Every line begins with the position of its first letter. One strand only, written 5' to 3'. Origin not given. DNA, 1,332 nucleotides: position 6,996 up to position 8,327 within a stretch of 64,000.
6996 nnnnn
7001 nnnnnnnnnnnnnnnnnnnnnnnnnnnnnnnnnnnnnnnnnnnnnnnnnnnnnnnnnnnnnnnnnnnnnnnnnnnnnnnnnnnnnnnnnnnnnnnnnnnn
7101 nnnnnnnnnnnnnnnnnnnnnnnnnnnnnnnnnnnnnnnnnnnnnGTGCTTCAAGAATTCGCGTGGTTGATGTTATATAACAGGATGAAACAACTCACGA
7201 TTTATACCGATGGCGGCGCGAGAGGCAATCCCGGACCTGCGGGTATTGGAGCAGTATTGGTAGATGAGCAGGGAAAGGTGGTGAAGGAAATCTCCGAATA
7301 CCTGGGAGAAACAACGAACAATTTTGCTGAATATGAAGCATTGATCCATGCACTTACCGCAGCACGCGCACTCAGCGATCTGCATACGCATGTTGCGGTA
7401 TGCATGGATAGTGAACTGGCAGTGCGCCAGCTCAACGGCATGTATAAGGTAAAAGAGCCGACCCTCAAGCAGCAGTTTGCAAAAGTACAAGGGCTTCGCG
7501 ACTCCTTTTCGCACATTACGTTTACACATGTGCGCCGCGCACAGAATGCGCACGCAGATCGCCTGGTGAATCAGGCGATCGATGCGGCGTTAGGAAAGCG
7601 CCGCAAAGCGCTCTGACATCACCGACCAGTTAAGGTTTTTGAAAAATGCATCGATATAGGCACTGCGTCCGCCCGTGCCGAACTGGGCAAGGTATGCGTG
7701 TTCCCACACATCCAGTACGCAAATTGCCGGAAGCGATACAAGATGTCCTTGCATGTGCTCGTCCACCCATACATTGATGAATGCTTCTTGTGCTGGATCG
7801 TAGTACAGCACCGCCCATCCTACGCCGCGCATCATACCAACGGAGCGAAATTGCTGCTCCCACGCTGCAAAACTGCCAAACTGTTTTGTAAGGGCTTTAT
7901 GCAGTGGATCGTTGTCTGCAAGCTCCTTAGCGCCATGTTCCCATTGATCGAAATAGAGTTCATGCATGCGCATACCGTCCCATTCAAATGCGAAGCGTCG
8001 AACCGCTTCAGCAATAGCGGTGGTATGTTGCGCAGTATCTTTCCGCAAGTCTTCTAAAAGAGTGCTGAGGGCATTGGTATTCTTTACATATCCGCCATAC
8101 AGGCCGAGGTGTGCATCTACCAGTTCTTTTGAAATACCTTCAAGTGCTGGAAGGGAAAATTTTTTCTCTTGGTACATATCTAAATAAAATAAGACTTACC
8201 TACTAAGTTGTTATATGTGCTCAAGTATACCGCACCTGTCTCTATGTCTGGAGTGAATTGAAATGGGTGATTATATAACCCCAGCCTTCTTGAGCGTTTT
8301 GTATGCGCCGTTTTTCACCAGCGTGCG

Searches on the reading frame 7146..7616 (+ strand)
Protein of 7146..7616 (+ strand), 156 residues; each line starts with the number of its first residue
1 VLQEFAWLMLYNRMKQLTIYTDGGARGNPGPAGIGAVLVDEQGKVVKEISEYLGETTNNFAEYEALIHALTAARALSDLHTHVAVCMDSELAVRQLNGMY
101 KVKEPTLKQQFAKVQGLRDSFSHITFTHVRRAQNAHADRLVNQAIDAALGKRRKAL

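Call 56: search_protein_families(library=pfam, proteins=[window:7146-7616:+], max_evalue=0.01)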
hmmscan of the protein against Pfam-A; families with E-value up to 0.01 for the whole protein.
window:7146-7616:+ (156 aa): 2 families
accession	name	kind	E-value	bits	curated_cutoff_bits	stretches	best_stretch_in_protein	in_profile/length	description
PF13456.12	RVT_3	-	5.2e-21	75.3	21.6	1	21-144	2-123/123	Reverse transcriptase-like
PF00075.30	RNase_H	-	1.6e-14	54.7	25.8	1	15-144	2-139/141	RNase H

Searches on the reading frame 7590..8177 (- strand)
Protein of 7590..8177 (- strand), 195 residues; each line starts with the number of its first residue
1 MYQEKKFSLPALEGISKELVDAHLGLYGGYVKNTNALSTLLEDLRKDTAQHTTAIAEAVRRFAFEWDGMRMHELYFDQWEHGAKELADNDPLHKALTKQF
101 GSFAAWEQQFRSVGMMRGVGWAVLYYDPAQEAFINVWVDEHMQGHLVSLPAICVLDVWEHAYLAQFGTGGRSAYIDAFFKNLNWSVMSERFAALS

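Call 56: search_protein_families(library=pfam, proteins=[window:7590-8177:-], max_evalue=0.01)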
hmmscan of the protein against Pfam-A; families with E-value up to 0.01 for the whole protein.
window:7590-8177:- (195 aa): 3 families
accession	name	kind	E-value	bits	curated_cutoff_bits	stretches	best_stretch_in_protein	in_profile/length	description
PF02777.23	Sod_Fe_C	-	6e-21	74.8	20.9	1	90-190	3-102/102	Iron/manganese superoxide dismutases, C-terminal domain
PF00081.27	Sod_Fe_N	-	0.00085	20.2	27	1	10-78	12-80/82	Iron/manganese superoxide dismutases, alpha-hairpin domain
PF07617.17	DUF1579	-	0.0063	16.9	25.2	0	103-146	47-88/155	Protein of unknown function (DUF1579)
